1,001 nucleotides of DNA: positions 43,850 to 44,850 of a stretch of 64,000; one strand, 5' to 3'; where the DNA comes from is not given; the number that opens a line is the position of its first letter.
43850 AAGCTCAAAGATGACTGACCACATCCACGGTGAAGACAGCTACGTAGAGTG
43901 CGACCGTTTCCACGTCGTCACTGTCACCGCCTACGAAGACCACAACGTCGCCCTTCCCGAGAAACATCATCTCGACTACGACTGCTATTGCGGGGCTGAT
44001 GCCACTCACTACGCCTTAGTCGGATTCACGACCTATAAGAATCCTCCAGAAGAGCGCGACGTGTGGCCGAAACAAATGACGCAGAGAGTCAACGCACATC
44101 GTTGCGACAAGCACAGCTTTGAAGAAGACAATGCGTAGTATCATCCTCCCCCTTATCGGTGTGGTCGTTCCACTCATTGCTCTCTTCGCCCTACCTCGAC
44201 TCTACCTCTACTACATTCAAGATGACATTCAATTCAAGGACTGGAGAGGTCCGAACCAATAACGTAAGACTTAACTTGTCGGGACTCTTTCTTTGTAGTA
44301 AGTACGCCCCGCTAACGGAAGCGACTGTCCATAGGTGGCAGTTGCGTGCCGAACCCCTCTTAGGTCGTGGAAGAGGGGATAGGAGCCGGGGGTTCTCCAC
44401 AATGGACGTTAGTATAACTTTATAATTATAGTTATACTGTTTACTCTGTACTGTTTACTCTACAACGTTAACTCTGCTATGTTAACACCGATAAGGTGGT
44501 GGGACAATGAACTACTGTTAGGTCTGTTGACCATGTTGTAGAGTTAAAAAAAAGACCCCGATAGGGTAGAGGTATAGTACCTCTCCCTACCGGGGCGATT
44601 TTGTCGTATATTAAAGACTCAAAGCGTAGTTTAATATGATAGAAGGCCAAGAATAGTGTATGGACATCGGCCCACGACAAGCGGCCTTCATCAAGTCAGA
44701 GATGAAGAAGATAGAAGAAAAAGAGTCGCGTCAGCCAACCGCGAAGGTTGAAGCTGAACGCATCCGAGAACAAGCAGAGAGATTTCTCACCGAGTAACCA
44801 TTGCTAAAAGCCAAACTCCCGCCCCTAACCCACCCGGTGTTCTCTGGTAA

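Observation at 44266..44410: Paralogous structured small RNA (copy 2) with its own promoter box; stems covary with copy 1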

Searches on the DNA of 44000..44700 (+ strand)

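Call 6: search_rna_families(source=window, start=44100, end=44700, threshold=evalue, max_evalue=10, show_alignments=3)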
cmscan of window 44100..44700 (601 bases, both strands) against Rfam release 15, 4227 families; matches with E-value up to 10: 3.
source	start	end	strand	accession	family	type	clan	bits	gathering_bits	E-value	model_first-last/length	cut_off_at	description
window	44545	44633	-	RF04312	trpB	Cis-reg;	-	17.8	59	8.5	1-107/107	no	trpB ncRNA motif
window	44418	44496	-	RF01202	sn2991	Gene; snRNA; snoRNA; CD-box;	-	15.9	60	6.7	1-98/98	no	Small nucleolar RNA sn2991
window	44395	44442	+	RF01259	snR63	Gene; snRNA; snoRNA; CD-box;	CL00061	14.9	50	0.14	1-255/255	no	Small nucleolar RNA snR63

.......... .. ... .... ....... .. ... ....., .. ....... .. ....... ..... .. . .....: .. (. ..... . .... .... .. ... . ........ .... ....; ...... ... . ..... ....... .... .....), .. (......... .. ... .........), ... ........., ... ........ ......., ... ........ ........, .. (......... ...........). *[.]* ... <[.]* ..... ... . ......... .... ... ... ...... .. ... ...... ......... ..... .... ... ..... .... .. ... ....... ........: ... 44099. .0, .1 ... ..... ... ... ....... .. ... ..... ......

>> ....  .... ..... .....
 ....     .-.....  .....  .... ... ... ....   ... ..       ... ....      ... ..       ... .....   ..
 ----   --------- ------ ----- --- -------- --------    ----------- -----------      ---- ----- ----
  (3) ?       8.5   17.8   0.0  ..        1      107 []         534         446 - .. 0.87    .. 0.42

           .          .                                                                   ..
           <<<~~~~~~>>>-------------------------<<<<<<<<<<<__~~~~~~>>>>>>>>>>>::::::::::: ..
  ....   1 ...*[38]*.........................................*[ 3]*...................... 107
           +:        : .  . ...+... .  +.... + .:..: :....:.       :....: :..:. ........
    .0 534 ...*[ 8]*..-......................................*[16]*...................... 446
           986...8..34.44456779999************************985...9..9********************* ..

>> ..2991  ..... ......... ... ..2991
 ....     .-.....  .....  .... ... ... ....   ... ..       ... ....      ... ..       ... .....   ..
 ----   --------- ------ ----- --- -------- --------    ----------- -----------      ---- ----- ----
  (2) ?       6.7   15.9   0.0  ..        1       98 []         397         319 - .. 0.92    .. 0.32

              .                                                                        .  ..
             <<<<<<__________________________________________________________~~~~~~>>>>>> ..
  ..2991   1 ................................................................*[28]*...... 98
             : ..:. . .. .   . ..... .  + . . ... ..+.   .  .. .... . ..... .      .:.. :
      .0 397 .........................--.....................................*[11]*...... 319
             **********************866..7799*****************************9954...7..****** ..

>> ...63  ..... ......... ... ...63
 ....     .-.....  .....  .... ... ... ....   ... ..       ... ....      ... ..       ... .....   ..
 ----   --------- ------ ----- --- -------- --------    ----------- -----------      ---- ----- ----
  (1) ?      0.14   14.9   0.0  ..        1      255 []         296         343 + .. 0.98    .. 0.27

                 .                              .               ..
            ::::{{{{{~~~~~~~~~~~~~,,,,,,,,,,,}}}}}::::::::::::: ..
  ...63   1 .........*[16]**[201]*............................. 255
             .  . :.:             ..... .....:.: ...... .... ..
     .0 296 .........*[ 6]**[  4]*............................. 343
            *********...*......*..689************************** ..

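Call 8: search_dna_similar(query=window:44000-44700:+, collection=phages, mode=distant, max_rows=30)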
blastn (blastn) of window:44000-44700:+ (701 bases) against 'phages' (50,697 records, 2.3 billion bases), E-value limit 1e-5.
No match.

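Call 42: build_rna_model(alignment_id=A3, structure=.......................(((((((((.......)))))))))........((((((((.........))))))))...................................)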
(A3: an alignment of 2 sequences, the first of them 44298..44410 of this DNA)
Model R1 built from alignment A3 (2 sequences, 116 columns); structure: as given.
model positions 116; base pairs 17; branch points 1; effective number of sequences 1.02; information 0.59 bits per position. Calibrated on 0.2 Mb of random sequence (short: E-values are rough).
structure used (alignment columns):
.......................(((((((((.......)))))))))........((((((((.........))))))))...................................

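Call 43: search_with_rna_model(model_id=R1, sources=[window, L122, L123, L124, L125], max_evalue=10, show_alignments=4)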
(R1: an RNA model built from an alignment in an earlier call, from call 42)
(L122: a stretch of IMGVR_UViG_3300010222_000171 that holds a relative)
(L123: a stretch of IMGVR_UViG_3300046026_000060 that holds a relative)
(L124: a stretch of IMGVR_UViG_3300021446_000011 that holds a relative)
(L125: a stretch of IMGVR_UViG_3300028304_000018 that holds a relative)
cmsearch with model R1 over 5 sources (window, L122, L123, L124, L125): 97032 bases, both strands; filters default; matches with E-value up to 10: 4.
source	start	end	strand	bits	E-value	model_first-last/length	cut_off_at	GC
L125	190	305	+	150.8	1.9e-33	1-116/116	no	0.56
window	44298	44410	+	144.9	4.6e-32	1-116/116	no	0.59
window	22960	23073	-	67.3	1.1e-13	1-116/116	no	0.63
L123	2665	2747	-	8.5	8.6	1-116/116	no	0.49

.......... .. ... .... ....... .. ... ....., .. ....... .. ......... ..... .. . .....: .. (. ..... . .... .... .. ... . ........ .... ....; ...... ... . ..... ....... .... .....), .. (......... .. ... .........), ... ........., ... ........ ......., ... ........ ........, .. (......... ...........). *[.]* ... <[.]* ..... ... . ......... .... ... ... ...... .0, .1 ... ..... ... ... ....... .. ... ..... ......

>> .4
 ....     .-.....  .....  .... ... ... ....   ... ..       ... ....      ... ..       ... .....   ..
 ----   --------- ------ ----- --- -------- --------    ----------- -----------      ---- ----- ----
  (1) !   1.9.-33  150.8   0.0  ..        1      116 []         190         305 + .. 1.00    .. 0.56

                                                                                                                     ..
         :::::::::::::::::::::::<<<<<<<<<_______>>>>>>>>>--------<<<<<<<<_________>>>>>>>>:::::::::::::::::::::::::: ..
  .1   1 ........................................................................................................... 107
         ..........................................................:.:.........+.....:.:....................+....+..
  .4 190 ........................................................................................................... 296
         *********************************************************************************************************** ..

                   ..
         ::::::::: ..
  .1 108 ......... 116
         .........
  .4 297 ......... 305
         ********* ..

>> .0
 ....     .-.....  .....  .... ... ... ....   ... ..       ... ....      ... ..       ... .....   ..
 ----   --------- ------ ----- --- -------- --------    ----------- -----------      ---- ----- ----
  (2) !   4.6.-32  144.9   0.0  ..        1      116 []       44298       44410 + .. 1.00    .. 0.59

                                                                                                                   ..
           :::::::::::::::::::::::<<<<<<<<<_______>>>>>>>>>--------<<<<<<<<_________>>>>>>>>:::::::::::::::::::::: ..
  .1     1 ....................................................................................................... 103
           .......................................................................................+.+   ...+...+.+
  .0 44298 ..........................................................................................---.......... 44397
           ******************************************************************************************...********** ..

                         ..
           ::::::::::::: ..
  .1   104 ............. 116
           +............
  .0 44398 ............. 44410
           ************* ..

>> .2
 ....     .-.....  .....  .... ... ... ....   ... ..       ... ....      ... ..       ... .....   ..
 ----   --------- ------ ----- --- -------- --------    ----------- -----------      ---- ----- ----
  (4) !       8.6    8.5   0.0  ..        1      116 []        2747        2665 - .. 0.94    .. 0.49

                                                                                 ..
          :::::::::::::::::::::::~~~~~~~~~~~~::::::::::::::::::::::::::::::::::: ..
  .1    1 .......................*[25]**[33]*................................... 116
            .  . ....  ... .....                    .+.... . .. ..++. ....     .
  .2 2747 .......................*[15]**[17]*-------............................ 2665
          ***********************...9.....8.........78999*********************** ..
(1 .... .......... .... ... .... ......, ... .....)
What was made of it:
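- Checked: It finds nothing else in the 64 kb window (call 43).
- Independent detection: R1, built without copy 1, finds copy 1 at E = 1e-13 (call 43).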

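Call 45: search_dna_similar(query=window:44262-44415:+, collection=phages, mode=distant, max_evalue=10, max_rows=20)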
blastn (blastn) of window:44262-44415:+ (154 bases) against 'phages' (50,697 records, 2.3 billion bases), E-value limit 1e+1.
Records with a match: 1; places in all: 1; records where one place covers at least 80% of the query: 0.
Best place of each record, by identity: 90-95% 1.
By first word of the organism name: Escherichia 1.
By host as written in the record: Escherichia coli 1.
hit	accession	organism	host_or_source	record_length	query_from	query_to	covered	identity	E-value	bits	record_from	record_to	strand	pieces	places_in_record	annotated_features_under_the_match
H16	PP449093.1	Escherichia coli phage phiS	Escherichia coli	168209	24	47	16%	91.7%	6e+0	36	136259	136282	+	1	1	baseplate hub subunit and tail lysozyme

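Call 53: search_with_rna_model(model_id=R1, sources=[L135, L136, L137, L138, L139, L140, L141, L142], max_evalue=1, show_alignments=8)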
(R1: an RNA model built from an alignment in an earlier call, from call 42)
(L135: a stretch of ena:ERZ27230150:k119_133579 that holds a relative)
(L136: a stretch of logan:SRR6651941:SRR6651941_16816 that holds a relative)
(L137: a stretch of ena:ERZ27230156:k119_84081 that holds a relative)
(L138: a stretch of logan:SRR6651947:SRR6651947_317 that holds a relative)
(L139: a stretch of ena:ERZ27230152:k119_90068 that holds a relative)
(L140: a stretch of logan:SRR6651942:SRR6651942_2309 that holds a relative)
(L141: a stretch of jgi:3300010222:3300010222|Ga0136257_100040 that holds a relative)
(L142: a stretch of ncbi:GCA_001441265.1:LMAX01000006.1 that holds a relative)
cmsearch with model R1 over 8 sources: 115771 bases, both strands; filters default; matches with E-value up to 1: 6.
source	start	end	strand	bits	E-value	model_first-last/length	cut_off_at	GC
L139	11231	11347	+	131.6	7.8e-29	1-116/116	no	0.55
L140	2706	2822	+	131.6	7.8e-29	1-116/116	no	0.55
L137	11515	11630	+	131.3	9.1e-29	1-116/116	no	0.58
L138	3024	3139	+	131.3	9.1e-29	1-116/116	no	0.58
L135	11231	11346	+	127.4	7.4e-28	1-116/116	no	0.55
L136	1474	1589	+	127.4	7.4e-28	1-116/116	no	0.55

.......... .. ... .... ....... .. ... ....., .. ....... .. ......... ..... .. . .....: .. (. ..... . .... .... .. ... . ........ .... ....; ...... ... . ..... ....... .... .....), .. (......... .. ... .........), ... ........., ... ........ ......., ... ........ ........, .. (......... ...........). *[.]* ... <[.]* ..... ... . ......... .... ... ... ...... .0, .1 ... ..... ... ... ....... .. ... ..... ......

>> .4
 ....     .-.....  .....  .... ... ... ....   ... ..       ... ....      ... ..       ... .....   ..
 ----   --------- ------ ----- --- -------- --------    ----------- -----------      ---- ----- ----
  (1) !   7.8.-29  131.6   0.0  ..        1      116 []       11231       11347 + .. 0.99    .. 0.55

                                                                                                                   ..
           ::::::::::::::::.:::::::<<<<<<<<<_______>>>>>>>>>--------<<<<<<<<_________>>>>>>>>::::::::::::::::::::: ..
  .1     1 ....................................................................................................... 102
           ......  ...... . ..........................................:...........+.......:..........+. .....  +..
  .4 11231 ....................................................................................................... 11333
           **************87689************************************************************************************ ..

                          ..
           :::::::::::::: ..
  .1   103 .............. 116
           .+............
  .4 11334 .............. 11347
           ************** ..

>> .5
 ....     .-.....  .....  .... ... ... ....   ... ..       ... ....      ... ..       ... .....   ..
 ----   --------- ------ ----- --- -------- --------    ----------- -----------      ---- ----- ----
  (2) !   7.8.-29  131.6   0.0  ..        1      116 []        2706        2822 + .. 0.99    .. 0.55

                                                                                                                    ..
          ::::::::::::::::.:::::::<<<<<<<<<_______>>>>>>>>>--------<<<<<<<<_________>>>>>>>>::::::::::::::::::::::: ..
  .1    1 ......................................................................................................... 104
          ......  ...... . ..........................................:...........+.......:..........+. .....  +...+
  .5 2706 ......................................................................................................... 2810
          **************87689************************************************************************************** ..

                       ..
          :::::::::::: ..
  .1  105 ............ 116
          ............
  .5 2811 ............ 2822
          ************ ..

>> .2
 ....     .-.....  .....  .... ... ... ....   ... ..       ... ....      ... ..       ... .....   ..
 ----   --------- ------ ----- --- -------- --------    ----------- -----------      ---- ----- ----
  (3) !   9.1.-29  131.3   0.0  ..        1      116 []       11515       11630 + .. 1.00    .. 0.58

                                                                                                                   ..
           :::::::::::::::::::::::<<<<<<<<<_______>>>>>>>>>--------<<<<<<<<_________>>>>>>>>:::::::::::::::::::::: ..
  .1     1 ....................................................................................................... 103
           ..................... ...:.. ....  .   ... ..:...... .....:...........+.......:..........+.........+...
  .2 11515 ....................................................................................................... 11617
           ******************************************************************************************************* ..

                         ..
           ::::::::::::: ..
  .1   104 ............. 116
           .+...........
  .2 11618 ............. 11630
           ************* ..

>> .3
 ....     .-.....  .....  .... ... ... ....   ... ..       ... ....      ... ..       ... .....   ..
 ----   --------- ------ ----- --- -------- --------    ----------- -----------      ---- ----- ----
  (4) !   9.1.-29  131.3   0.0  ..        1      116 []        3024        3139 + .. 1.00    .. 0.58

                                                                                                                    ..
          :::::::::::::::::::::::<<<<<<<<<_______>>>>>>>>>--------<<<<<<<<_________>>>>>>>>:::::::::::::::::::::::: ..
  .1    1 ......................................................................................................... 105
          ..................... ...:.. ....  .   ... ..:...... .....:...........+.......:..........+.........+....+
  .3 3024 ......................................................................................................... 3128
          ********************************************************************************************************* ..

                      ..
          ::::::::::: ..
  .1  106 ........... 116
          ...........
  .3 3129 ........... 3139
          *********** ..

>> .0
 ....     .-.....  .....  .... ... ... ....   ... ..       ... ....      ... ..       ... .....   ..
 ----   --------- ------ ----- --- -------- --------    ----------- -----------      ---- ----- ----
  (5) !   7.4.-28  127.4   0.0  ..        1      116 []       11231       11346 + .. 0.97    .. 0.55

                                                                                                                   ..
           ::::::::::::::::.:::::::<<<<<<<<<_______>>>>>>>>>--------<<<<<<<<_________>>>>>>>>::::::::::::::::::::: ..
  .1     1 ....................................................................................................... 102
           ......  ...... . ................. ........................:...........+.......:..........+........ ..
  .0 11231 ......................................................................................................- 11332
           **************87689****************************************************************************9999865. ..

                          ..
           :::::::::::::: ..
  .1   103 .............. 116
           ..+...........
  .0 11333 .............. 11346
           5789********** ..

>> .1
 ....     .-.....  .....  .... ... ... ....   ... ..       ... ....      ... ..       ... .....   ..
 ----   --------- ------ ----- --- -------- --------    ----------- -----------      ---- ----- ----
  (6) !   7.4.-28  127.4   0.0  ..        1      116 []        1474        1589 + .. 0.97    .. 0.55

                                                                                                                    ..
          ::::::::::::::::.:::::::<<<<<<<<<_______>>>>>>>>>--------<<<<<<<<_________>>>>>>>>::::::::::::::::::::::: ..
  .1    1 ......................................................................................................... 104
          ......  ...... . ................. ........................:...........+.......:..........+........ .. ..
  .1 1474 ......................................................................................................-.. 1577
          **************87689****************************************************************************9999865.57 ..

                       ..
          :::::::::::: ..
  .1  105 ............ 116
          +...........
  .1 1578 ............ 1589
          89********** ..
